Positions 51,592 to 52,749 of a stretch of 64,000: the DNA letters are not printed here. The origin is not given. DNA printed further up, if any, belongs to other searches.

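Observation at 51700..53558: Translationally coupled pair of PD-(D/E)xK nuclease-like genes with no methyltransferase: candidate undescribed defence module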

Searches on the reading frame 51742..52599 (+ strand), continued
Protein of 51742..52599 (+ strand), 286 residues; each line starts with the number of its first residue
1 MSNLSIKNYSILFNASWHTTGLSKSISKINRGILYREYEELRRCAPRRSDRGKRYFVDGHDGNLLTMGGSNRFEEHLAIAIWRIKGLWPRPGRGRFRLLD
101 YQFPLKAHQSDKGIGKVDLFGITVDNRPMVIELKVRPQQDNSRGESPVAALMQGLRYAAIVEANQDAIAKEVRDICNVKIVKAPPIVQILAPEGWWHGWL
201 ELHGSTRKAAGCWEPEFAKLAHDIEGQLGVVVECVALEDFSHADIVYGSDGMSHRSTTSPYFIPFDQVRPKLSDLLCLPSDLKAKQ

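Call 41: list_cluster_members(proteins=[P0001, P0121, P0008, P0017, P0134, P0162, P0214, P0058, P0172, P0229])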
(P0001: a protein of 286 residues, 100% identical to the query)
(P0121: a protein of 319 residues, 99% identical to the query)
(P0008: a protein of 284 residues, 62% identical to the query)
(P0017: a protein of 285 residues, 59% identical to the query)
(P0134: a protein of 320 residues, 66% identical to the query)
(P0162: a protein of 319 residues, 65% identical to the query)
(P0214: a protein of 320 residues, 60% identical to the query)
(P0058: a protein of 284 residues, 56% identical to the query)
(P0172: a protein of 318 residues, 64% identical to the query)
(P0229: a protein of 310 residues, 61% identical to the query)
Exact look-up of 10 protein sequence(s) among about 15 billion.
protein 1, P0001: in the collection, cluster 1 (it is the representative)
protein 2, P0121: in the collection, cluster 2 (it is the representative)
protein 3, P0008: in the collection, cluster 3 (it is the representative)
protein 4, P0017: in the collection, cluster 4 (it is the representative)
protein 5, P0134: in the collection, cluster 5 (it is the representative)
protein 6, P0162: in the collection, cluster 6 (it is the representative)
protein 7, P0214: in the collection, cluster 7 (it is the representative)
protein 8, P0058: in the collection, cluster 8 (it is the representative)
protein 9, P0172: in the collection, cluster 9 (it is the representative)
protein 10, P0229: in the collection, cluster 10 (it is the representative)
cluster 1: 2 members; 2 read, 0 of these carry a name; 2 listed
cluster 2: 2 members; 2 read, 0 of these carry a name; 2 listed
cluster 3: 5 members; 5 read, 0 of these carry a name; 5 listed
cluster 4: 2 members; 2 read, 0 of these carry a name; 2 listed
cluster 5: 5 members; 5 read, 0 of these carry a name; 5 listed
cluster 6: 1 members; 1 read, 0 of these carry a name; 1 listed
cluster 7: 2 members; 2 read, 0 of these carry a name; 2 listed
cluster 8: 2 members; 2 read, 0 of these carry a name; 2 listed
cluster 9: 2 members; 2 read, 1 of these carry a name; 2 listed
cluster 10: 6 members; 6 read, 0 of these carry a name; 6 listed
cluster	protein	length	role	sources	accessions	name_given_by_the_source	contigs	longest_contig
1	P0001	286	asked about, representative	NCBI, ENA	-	-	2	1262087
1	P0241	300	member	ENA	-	-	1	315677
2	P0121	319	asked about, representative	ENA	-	-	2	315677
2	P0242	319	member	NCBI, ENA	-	-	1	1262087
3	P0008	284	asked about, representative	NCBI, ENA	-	-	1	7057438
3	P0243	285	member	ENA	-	-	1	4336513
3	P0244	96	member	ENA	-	-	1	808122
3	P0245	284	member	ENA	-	-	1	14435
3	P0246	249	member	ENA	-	-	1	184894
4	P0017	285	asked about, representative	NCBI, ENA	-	-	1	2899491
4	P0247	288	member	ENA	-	-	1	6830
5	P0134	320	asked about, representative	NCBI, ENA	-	-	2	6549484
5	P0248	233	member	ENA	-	-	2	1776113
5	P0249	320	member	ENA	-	-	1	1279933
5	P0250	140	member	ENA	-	-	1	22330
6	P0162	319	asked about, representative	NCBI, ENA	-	-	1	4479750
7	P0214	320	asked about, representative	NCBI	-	-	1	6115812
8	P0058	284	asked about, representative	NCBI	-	-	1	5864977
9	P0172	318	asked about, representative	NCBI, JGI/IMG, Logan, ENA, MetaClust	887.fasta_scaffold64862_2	\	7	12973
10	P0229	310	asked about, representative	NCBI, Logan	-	-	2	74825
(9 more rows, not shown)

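Call 47: search_protein_families(library=pfam, alignment_id=A1, max_evalue=1)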
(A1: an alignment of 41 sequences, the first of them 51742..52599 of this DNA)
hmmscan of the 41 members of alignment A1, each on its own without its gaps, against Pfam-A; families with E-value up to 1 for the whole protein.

A. member 1, window:51742-52599:+ (286 aa): 0 families

B. families by the number of members that match (of 41 scanned): 13 families
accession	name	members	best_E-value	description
PF01939.22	NucS_C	22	0.00093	Endonuclease NucS C-terminal domain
PF12705.13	PDDEXK_1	4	0.00038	PD-(D/E)XK nuclease superfamily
PF02021.23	UPF0102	2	0.013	Uncharacterised protein family UPF0102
PF15789.10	Hyr1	1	0.051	Hyphally regulated cell wall GPI-anchored protein 1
PF07232.17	DUF1424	1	0.088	Putative rep protein (DUF1424)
PF13378.12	MR_MLE_C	1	0.13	Enolase C-terminal domain-like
PF02762.20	Cbl_N3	1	0.14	CBL proto-oncogene N-terminus, SH2-like domain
PF25365.1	DUF7881_N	1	0.15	Domain of unknown function (DUF7881) N-terminal domain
PF14281.12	PDDEXK_4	1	0.15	PD-(D/E)XK nuclease superfamily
PF21887.2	RhiE_B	1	0.17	RhiE branching domain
PF11959.13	DUF3473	1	0.24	Domain of unknown function (DUF3473)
PF20494.3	YfjS_YafY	1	0.26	Lipoprotein YfjS/YafY domain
PF05514.17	HR_lesion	1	0.32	HR-like lesion-inducing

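Call 54: search_dna_similar(query=window:51742-52599:+, collection=plasmids, mode=protein, max_rows=30)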
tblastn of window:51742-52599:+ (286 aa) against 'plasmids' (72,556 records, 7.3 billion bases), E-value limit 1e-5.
No match.

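Call 64: search_protein_families(library=pfam, proteins=[P0071, L006:2001-3008:+], max_evalue=0.01)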
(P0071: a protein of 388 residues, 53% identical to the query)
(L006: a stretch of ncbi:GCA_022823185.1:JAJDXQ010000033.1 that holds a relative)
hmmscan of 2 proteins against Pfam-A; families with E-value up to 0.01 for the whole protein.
P0071 (388 aa): 0 families

L006:2001-3008:+ (336 aa): 0 families

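Call 65: search_protein_families(library=padloc, proteins=[L036:1658-2599:+], max_evalue=0.001)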
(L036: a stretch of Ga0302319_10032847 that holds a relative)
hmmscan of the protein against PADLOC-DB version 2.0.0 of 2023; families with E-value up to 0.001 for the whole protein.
L036:1658-2599:+ (314 aa): 0 families

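Call 74: fold_search(model_id=the predicted structure, library=viral)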
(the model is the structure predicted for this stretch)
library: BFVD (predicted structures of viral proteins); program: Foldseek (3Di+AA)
matches with E <= 10: 342; with E <= 0.001: 0
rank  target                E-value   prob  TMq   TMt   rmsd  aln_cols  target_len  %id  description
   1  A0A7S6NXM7            2.9e-02  0.35  0.22  0.30  11.7       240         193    9  Uncharacterized protein [Bathycoccus sp. RCC716 virus 1]
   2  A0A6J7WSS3            4.6e-02  0.72  0.24  0.40   7.1       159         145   18  Uncharacterized protein [uncultured Caudovirales phage]
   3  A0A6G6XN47            5.1e-02  0.28  0.26  0.33  17.0       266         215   13  (no name in the UniProt tables at hand)
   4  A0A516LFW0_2          6.1e-02  0.10  0.18  0.06  16.8       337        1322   11  (no name in the UniProt tables at hand)
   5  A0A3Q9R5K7            8.2e-02  0.14  0.19  0.20  19.6       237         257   11  (no name in the UniProt tables at hand)
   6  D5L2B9                9.2e-02  0.21  0.21  0.31  12.2       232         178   12  Restriction endonuclease type IV Mrr domain-containing protein [uncultured virus]
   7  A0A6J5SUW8            9.7e-02  0.11  0.19  0.20  18.5       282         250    9  PD-(D/E)XK nuclease superfamily [uncultured Caudovirales phage]
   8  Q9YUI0                1.0e-01  0.11  0.16  0.22  12.9       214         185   13  UL76 protein (Fragment) [Rhesus cytomegalovirus (strain 68-1)]
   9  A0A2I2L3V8            1.1e-01  0.06  0.14  0.14  15.1       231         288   13  Endonuclease/exonuclease/phosphatase family protein [Orpheovirus IHUMI-LCC2]
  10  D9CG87                1.2e-01  0.15  0.19  0.22  15.1       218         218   14  (no name in the UniProt tables at hand)
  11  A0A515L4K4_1          1.4e-01  0.13  0.16  0.05  19.8       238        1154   10  RNA-directed RNA polymerase L [Jujube yellow mottle-associated virus]
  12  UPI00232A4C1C         1.5e-01  0.21  0.24  0.24   7.9       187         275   11  (no name look-up for this kind of identifier)
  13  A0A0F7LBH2            1.6e-01  0.18  0.15  0.15  13.0       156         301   14  PD-(D/E)XK endonuclease-like domain-containing protein [uncultured marine virus]
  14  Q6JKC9                1.6e-01  0.10  0.14  0.11  15.7       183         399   14  Alkaline exonuclease [Neodiprion sertifer nucleopolyhedrovirus]
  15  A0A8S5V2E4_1          1.7e-01  0.06  0.17  0.08  16.4       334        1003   11  Uncharacterized protein [CrAss-like virus sp. ctelJ1]
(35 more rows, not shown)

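Call 79: search_protein_representatives(alignment_id=A1)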
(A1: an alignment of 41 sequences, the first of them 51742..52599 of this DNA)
Query: 41 sequences, 283 profile positions. Proteins with E-value up to 0.001 (for the whole library): 1043; up to 1e-10: 444; up to 1e-30: 207. The best 150 are listed.
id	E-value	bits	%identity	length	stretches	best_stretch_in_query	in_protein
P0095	1.7e-113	395.1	-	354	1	4-264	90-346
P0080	8.3e-108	376.4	-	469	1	1-269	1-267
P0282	2.9e-105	368.1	-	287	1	12-278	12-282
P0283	9.1e-104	363.2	-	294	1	7-281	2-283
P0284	2.4e-103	361.8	-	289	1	3-273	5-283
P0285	5.8e-102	357.3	-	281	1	1-281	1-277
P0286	1.2e-101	356.3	-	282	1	1-277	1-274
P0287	1.9e-101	355.6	-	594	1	6-274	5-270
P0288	5.3e-97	341.0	-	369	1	3-282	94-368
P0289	3.6e-96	338.2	-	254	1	11-242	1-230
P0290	2.2e-94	332.4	-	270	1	3-274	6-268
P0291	6.7e-94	330.8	-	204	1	76-274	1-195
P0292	1.7e-93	329.5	-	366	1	1-271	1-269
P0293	3.9e-93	328.3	-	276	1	17-262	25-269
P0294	5.2e-92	324.6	-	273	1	1-254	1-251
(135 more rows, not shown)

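Call 87: find_encoding_contigs(protein=P0044, flank=10000, max_places=1)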
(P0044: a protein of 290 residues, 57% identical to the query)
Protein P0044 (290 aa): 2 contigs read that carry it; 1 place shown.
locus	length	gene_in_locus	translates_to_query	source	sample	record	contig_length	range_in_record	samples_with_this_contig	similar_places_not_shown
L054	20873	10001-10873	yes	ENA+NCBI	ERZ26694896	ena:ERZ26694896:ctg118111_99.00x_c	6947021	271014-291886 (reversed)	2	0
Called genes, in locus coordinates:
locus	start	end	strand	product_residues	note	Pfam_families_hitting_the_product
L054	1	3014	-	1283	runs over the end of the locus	-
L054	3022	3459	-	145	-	-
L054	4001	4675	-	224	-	PF09347:DUF1989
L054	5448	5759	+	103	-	PF00216:Bac_DNA_binding, PF18291:HU-HIG (weak)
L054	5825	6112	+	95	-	-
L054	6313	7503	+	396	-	PF23500:DUF7133, PF00589:Phage_integrase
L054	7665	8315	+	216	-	PF00589:Phage_integrase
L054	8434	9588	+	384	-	PF13356:Arm-DNA-bind_3, PF00589:Phage_integrase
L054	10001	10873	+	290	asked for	-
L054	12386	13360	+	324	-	PF12762:DDE_Tnp_IS1595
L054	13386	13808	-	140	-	-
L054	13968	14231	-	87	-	-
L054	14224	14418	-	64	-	-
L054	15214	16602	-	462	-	PF13175:AAA_15, PF00005:ABC_tran (faint), PF13304:AAA_21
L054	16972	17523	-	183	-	-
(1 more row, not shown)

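Call 88: find_encoding_contigs(protein=P0058, flank=10000, max_places=1)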
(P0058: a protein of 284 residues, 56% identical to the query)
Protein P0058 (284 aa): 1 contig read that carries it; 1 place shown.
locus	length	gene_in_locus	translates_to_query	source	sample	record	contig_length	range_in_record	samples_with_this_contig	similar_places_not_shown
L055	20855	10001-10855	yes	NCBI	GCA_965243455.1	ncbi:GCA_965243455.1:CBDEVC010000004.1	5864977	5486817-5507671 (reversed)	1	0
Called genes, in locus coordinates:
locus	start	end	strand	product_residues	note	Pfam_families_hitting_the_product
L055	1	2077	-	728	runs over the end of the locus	PF02687:FtsX, PF12704:MacB_PCD, PF02687:FtsX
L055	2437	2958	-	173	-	-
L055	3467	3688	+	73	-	-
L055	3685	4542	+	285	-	PF04989:RMNT_CmcI, PF13578:Methyltransf_24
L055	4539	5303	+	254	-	PF13489:Methyltransf_23, PF08003:Methyltransf_9, PF08241:Methyltransf_11, PF08242:Methyltransf_12, PF13649:Methyltransf_25, PF13847:Methyltransf_31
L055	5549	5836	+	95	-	PF00166:Cpn10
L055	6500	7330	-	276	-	-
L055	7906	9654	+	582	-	PF07969:Amidohydro_3, PF01979:Amidohydro_1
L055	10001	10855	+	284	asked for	-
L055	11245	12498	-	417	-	PF00753:Lactamase_B, PF13483:Lactamase_B_3 (faint), PF12706:Lactamase_B_2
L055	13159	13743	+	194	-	-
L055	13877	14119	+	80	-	PF13358:DDE_3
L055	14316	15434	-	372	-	PF07470:Glyco_hydro_88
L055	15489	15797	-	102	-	-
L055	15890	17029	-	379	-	PF13620:CarboxypepD_reg, PF13432:TPR_16 (faint), PF23914:TPR_CcmH_CycH (faint), PF24575:TPR_Slam (faint), PF00515:TPR_1 (faint), PF07719:TPR_2 (faint), PF13181:TPR_8 (faint), PF13414:TPR_11 (weak), +3 more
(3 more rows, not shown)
